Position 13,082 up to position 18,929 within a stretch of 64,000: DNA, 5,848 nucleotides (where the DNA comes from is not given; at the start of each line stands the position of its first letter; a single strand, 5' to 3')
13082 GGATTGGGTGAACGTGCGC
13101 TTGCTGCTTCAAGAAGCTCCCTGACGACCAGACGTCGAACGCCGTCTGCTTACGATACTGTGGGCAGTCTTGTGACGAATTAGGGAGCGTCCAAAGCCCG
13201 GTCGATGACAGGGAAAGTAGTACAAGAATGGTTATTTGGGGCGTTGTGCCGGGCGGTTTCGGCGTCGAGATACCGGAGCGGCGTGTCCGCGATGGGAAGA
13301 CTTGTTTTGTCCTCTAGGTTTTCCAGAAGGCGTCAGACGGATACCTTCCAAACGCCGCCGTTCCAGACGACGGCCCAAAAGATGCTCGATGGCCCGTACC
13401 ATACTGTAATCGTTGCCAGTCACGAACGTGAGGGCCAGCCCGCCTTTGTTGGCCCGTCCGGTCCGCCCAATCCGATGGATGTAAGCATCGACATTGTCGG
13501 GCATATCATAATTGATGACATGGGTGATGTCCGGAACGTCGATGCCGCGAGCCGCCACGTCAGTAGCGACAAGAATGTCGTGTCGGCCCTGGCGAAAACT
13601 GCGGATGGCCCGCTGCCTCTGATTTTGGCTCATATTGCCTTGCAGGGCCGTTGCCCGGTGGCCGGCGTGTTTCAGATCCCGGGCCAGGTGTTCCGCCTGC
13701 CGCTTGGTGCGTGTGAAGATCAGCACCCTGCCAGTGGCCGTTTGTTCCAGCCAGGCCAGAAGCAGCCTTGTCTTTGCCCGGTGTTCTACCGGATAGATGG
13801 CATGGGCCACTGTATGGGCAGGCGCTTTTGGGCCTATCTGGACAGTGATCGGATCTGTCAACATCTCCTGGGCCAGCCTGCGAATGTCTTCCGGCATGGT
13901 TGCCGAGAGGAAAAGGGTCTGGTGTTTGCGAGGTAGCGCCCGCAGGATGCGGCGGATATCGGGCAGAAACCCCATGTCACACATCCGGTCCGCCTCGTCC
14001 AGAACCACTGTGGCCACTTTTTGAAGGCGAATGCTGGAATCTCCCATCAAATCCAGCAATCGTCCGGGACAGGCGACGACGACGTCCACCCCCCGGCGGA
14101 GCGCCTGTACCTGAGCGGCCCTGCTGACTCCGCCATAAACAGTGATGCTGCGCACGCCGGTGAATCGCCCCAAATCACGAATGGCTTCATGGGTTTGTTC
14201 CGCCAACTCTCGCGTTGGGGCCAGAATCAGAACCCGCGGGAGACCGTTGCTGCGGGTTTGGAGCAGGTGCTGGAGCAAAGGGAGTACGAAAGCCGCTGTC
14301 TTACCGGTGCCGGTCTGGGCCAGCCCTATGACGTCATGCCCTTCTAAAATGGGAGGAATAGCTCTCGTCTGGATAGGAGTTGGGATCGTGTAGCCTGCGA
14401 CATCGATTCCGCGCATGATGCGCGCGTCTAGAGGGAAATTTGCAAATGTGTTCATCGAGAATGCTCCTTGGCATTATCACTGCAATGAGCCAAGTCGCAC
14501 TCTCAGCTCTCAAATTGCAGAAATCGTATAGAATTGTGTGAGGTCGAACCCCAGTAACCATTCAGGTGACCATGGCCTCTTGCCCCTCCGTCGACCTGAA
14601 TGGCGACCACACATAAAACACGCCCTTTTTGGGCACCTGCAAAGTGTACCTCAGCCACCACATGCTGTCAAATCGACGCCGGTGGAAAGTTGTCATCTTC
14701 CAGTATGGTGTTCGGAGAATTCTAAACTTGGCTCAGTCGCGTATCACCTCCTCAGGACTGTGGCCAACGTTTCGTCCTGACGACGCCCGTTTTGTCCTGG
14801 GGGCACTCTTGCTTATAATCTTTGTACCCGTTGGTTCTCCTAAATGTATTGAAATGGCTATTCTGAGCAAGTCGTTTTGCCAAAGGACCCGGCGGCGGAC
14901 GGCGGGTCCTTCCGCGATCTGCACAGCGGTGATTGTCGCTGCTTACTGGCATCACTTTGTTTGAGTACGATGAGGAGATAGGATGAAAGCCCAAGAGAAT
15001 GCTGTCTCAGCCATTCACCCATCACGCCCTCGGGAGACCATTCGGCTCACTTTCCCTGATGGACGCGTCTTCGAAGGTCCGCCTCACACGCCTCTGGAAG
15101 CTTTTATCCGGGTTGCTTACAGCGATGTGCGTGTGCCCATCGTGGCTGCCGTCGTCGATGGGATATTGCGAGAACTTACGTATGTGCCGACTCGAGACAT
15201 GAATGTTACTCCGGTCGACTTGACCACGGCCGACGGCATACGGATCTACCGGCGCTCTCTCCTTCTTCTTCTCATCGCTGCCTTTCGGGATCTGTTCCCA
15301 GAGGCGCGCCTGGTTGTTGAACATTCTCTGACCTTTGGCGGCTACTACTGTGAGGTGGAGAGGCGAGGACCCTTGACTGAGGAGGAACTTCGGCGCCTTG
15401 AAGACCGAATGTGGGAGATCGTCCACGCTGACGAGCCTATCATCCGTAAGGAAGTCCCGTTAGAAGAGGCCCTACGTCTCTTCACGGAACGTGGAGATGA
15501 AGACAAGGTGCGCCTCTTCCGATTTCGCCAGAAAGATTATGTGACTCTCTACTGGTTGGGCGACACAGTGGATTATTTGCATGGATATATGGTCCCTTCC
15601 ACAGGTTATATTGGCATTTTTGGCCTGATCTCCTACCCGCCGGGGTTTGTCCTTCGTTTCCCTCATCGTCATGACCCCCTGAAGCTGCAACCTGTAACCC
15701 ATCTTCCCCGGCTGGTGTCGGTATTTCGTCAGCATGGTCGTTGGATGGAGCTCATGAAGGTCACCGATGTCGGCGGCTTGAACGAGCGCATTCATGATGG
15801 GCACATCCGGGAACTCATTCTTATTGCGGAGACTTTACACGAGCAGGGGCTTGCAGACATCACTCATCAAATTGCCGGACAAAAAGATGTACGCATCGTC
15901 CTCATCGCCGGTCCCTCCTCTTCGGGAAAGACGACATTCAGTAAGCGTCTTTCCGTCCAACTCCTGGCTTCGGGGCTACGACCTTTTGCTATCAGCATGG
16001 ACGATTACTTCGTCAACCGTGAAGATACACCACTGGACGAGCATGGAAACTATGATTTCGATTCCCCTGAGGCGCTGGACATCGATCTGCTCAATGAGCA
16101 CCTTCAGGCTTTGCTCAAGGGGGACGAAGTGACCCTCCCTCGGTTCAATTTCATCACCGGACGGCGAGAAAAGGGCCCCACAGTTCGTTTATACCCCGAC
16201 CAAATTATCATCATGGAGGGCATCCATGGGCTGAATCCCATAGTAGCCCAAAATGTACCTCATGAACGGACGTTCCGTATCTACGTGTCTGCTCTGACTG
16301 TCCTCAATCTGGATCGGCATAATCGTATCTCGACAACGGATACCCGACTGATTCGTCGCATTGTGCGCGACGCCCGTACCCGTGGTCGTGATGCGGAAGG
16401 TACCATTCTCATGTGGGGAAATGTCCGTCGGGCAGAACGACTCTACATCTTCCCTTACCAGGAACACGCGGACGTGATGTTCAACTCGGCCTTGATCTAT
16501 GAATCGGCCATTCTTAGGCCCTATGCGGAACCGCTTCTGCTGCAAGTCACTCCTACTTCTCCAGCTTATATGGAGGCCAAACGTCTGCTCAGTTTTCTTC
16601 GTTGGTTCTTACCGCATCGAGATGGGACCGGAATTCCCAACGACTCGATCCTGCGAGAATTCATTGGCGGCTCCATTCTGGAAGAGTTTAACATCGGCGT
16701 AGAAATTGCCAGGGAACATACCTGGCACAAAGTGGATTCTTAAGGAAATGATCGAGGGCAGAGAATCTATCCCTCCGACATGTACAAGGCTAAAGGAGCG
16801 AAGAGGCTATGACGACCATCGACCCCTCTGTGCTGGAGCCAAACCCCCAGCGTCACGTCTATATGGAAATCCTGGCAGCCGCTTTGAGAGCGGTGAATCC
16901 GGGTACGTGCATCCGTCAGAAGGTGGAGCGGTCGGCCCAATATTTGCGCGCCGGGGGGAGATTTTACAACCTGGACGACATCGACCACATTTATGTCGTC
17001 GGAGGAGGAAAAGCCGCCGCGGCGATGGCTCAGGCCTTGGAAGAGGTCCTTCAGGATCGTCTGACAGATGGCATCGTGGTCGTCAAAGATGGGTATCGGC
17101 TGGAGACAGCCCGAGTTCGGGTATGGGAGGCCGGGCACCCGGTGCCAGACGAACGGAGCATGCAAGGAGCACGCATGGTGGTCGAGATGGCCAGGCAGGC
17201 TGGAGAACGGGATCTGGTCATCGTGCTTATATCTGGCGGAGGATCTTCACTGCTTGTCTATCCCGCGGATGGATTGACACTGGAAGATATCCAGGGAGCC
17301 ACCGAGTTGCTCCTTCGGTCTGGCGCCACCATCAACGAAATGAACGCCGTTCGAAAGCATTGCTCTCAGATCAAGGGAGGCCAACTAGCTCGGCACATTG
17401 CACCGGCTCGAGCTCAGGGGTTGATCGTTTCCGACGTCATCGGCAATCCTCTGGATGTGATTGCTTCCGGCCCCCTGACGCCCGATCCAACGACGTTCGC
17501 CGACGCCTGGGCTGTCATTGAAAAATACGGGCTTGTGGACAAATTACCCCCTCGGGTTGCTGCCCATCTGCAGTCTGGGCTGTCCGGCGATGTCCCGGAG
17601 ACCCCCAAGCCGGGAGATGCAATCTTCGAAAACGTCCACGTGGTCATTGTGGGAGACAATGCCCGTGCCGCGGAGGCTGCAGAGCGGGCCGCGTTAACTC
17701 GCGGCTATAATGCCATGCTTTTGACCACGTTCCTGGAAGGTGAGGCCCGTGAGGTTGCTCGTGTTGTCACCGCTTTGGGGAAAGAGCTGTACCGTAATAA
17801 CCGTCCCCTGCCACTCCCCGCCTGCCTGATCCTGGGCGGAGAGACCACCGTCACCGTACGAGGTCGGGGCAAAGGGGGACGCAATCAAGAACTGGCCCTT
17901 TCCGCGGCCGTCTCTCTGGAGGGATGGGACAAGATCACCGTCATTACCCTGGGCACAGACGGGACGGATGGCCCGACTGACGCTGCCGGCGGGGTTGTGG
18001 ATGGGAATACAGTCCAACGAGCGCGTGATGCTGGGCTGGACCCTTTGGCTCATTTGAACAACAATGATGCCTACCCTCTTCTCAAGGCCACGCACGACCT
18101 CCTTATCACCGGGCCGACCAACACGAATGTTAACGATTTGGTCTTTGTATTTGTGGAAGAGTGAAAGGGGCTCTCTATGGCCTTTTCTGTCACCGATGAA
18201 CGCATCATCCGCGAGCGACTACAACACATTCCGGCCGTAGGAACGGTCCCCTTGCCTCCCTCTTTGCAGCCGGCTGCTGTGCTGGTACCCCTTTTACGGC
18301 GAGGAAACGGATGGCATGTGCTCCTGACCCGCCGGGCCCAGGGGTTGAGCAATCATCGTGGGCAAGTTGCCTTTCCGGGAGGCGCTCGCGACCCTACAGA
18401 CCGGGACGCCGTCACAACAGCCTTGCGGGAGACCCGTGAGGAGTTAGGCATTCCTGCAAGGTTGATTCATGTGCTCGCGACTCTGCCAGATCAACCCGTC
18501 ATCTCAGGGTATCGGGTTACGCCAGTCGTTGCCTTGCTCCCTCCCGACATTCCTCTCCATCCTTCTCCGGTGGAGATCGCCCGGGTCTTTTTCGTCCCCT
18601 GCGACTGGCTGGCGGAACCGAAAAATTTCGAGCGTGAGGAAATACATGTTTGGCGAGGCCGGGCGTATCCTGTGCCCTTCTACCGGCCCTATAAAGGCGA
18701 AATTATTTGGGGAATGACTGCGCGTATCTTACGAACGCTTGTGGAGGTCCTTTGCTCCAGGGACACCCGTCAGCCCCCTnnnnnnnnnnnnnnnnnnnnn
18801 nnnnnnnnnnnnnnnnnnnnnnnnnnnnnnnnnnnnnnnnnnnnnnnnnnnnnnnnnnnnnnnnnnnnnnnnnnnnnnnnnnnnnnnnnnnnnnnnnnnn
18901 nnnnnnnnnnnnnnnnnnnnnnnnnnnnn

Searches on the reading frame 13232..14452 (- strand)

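Call 8: search_protein_families(library=pfam, proteins=[window:13232-14452:-], max_evalue=0.001)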
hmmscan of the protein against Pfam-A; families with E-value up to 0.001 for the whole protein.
window:13232-14452:- (406 aa): 4 families
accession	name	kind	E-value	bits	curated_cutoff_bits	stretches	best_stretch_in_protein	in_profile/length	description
PF00270.35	DEAD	-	2.4e-54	184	26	1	25-192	1-166/167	DEAD/DEAH box helicase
PF00271.37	Helicase_C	-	1.6e-37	128.5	23.5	1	227-335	2-110/110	Helicase conserved C-terminal domain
PF04851.21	ResIII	-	2e-07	31.5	22.5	1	45-187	30-163/164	Type III restriction enzyme, res subunit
PF13245.12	AAA_19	-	0.00035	21.2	25.1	0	28-180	1-121/134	AAA domain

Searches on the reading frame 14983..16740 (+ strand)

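Call 8: search_protein_families(library=pfam, proteins=[window:14983-16740:+], max_evalue=0.001)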
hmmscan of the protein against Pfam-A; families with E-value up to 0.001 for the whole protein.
window:14983-16740:+ (586 aa): 1 family
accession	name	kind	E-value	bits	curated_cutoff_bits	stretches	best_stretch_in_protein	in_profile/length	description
PF00485.24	PRK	-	4.8e-22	79.2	22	1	306-502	2-189/196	Phosphoribulokinase / Uridine kinase family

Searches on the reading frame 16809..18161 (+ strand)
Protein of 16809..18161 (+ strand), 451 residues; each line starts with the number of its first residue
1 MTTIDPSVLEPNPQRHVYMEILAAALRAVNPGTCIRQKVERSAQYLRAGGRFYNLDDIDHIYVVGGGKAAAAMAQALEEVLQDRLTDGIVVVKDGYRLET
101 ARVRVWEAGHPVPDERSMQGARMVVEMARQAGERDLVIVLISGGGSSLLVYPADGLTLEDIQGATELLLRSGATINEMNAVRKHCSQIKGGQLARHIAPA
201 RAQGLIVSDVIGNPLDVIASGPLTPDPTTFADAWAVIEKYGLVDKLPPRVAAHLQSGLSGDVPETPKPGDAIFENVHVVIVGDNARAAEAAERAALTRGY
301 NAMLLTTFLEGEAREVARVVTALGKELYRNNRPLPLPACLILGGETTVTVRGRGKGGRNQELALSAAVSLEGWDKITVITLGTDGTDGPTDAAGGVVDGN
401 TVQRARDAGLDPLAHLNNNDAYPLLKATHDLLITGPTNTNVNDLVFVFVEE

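Call 8: search_protein_families(library=pfam, proteins=[window:16809-18161:+], max_evalue=0.001)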
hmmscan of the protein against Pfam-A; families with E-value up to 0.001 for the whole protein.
window:16809-18161:+ (451 aa): 2 families
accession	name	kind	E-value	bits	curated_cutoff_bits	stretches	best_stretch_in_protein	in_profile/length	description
PF13660.11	DUF4147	-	1.7e-87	293.2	23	1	19-255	3-234/234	Domain of unknown function (DUF4147)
PF05161.18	MOFRL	-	1.7e-40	138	28.3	1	338-443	1-106/106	MOFRL family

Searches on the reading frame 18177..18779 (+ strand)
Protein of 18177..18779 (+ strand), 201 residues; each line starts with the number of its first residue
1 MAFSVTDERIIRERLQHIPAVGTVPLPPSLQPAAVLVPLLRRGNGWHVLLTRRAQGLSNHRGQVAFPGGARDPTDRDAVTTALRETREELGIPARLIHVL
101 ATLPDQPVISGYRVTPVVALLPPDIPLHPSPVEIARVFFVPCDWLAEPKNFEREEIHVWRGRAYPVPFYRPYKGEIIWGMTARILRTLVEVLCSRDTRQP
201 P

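Call 8: search_protein_families(library=pfam, proteins=[window:18177-18779:+], max_evalue=0.001)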
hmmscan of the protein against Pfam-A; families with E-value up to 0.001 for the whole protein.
window:18177-18779:+ (201 aa): 1 family
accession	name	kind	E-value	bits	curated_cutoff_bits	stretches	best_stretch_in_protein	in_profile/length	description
PF00293.34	NUDIX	-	5.1e-15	56.1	21.1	1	32-159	3-110/134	NUDIX domain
